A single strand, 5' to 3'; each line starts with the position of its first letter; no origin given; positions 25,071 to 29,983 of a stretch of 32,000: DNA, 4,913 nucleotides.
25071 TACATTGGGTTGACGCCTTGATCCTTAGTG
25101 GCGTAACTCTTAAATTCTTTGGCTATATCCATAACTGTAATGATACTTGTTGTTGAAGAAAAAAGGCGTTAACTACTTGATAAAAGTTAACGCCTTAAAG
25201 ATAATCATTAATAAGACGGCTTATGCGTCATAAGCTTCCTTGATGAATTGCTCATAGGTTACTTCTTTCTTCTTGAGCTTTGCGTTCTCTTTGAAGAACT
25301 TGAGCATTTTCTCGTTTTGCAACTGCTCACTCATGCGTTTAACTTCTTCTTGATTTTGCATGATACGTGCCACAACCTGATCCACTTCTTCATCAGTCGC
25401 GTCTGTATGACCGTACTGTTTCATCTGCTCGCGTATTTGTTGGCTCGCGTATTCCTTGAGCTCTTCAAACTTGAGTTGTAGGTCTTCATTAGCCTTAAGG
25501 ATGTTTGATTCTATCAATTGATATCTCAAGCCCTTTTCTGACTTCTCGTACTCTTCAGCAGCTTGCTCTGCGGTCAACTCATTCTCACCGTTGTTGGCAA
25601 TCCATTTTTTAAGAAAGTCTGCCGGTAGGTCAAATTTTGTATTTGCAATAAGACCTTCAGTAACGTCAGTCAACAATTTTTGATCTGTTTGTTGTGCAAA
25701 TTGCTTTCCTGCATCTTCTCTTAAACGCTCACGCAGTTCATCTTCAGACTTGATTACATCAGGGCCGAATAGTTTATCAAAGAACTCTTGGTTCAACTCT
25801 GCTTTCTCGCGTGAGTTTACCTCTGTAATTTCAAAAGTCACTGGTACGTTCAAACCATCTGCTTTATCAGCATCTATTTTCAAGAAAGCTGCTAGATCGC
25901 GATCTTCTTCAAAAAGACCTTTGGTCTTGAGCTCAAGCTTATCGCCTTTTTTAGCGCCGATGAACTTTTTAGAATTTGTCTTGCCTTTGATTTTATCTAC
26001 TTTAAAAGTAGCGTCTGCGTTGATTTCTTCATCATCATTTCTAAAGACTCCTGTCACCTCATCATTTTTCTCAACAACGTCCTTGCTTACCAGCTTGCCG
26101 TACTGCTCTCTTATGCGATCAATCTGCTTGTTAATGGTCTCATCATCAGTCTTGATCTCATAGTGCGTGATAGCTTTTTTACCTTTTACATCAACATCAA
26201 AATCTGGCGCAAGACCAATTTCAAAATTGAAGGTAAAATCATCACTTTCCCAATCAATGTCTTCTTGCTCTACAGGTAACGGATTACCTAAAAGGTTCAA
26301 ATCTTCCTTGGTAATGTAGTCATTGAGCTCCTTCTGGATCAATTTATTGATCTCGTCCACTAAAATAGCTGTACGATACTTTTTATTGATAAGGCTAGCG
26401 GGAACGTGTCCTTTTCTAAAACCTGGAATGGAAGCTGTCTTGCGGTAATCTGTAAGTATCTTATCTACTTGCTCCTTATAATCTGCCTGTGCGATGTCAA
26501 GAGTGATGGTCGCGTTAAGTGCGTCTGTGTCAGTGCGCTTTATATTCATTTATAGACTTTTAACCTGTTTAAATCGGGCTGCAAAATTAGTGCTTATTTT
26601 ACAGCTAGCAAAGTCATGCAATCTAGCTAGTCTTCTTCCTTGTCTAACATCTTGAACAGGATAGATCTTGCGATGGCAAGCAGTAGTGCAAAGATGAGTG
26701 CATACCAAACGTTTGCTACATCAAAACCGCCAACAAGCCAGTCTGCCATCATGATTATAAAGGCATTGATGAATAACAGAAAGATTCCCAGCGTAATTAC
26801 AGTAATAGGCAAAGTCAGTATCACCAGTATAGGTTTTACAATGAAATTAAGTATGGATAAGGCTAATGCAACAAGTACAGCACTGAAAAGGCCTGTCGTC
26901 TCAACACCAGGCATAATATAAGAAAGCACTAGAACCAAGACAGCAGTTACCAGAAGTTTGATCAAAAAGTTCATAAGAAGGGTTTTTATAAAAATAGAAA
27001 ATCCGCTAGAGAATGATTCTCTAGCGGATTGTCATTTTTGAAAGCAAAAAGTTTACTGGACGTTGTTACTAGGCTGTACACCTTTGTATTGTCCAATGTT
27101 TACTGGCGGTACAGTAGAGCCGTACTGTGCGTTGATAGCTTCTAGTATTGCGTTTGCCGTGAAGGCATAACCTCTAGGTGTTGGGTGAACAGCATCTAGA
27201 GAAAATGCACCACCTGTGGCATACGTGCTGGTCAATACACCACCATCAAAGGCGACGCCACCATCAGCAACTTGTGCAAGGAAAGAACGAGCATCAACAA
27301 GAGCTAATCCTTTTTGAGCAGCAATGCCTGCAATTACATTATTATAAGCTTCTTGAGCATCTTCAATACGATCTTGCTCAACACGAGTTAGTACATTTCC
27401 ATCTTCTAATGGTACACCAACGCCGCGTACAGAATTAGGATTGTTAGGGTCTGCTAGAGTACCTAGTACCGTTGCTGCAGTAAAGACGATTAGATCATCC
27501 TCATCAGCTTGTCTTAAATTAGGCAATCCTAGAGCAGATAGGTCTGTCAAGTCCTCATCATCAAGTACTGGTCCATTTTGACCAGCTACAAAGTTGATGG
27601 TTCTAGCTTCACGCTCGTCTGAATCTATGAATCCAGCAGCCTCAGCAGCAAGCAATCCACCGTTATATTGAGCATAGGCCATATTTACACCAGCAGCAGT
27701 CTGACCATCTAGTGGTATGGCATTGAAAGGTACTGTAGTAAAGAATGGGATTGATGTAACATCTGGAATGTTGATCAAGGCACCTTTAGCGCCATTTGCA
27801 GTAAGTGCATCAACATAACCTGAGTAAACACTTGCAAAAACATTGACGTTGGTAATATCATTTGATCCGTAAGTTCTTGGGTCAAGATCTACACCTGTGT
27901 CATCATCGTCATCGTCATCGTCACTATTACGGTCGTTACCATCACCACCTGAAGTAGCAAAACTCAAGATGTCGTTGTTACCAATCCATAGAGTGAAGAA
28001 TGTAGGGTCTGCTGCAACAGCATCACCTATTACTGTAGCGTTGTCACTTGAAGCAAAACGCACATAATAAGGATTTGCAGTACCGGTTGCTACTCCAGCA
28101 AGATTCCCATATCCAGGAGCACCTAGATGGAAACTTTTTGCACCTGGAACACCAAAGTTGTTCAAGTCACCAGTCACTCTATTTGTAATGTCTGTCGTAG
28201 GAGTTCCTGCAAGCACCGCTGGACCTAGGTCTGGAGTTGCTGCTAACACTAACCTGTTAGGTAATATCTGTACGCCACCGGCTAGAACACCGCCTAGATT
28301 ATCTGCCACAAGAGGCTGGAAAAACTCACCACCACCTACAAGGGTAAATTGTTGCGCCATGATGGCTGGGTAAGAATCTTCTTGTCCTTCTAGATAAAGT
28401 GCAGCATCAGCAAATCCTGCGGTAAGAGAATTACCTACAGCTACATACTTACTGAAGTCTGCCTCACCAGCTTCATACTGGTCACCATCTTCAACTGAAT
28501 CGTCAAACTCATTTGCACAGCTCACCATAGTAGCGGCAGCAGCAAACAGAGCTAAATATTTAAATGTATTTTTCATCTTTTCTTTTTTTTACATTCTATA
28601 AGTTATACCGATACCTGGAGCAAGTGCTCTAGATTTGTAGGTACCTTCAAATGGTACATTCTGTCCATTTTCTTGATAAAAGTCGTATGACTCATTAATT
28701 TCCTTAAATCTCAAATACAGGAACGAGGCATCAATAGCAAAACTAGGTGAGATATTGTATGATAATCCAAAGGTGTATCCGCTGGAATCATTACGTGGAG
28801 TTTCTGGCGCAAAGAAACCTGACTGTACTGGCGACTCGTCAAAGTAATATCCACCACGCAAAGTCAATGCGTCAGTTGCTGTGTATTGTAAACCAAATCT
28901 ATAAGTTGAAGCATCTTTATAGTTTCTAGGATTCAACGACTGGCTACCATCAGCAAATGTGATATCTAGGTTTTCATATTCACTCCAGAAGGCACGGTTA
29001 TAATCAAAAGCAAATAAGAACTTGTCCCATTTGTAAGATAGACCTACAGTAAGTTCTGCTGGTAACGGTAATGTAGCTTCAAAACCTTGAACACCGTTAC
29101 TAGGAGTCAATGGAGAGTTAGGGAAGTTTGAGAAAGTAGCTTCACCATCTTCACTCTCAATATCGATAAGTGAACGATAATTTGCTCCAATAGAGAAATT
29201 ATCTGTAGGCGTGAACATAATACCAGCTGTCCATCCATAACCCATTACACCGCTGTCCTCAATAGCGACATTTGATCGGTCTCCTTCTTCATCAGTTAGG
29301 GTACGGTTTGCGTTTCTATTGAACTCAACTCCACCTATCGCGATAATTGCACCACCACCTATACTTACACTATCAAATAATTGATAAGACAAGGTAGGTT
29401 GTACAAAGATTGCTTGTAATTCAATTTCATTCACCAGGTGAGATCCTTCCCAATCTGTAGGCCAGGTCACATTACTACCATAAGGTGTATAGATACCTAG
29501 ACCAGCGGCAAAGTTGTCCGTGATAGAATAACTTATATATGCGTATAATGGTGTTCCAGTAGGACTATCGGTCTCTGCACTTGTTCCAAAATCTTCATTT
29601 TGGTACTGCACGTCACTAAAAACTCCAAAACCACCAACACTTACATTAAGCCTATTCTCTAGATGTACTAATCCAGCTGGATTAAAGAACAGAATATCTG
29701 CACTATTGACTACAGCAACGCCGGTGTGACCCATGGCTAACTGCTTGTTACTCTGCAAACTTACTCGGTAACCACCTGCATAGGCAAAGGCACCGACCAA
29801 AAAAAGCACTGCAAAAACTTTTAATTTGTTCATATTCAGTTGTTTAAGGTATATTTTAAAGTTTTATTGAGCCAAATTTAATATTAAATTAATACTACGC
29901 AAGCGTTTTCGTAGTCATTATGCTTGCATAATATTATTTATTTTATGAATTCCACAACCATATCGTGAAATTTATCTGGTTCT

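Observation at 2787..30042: Highly iterated perfect 14-bp palindrome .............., almost always inside genes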

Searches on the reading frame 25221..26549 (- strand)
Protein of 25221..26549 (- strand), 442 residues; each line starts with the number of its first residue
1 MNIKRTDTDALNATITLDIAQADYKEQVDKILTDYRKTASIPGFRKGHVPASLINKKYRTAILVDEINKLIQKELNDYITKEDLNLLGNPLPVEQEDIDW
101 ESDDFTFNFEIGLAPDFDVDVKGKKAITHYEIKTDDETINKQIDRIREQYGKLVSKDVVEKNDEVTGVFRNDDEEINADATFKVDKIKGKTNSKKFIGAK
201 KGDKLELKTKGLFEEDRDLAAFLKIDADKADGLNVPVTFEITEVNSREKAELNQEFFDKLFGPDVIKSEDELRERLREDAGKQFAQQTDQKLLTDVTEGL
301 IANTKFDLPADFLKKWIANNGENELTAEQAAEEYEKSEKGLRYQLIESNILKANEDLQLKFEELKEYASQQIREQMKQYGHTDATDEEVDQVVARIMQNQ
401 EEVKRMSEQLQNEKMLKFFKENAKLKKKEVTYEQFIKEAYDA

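Call 47: search_protein_families(library=pfam, proteins=[window:25221-26549:-], max_evalue=0.00001)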
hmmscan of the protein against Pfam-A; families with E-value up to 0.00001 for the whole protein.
window:25221-26549:- (442 aa): 1 family
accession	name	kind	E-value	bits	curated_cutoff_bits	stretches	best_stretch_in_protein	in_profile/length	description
PF05697.18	Trigger_N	-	5e-34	118.1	22.2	1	1-146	1-144/144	Bacterial trigger factor protein (TF)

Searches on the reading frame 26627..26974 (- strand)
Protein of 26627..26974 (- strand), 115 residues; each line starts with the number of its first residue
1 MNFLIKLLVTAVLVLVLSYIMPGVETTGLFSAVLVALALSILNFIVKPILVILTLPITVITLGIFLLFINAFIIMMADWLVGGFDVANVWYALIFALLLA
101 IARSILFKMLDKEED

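Call 47: search_protein_families(library=pfam, proteins=[window:26627-26974:-], max_evalue=0.00001)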
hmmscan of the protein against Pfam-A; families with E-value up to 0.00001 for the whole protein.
window:26627-26974:- (115 aa): 1 family
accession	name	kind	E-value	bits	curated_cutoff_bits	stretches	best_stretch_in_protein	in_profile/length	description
PF04020.18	Phage_holin_4_2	-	1.4e-28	99.9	28.8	1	1-105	1-105/105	Mycobacterial 4 TMS phage holin, superfamily IV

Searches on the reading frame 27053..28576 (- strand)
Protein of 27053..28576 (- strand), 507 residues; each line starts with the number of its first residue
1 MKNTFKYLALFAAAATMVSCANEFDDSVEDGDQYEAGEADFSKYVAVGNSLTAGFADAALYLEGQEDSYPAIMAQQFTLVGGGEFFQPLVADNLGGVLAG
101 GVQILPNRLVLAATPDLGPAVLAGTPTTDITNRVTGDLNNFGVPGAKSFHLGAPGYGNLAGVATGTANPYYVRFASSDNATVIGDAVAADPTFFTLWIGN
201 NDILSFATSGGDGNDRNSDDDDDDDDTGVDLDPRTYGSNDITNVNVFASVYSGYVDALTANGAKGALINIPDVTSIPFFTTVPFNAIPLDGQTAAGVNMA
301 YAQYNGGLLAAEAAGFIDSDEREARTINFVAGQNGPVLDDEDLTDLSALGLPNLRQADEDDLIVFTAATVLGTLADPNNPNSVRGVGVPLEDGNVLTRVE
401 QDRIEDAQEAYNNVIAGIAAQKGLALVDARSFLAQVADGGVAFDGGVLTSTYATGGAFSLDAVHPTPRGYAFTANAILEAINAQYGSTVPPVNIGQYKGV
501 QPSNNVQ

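Call 47: search_protein_families(library=pfam, proteins=[window:27053-28576:-], max_evalue=0.00001)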
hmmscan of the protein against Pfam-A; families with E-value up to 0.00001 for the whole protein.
window:27053-28576:- (507 aa): 2 families
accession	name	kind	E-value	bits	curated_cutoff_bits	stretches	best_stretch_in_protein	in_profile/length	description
PF00657.28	Lipase_GDSL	-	6.1e-08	33.5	23.6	0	44-235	1-94/208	GDSL-like Lipase/Acylhydrolase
PF13472.12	Lipase_GDSL_2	-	6.4e-07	30.5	32.9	0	396-471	116-177/178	GDSL-like Lipase/Acylhydrolase family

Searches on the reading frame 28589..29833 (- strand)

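Call 47: search_protein_families(library=pfam, proteins=[window:28589-29833:-], max_evalue=0.00001)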
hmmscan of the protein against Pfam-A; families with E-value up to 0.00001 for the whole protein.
window:28589-29833:- (414 aa): 1 family
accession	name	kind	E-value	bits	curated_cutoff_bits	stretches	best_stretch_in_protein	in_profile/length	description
PF03349.22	Toluene_X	-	5e-59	200.3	29.7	1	12-413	3-420/421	Outer membrane protein transport protein (OMPP1/FadL/TodX)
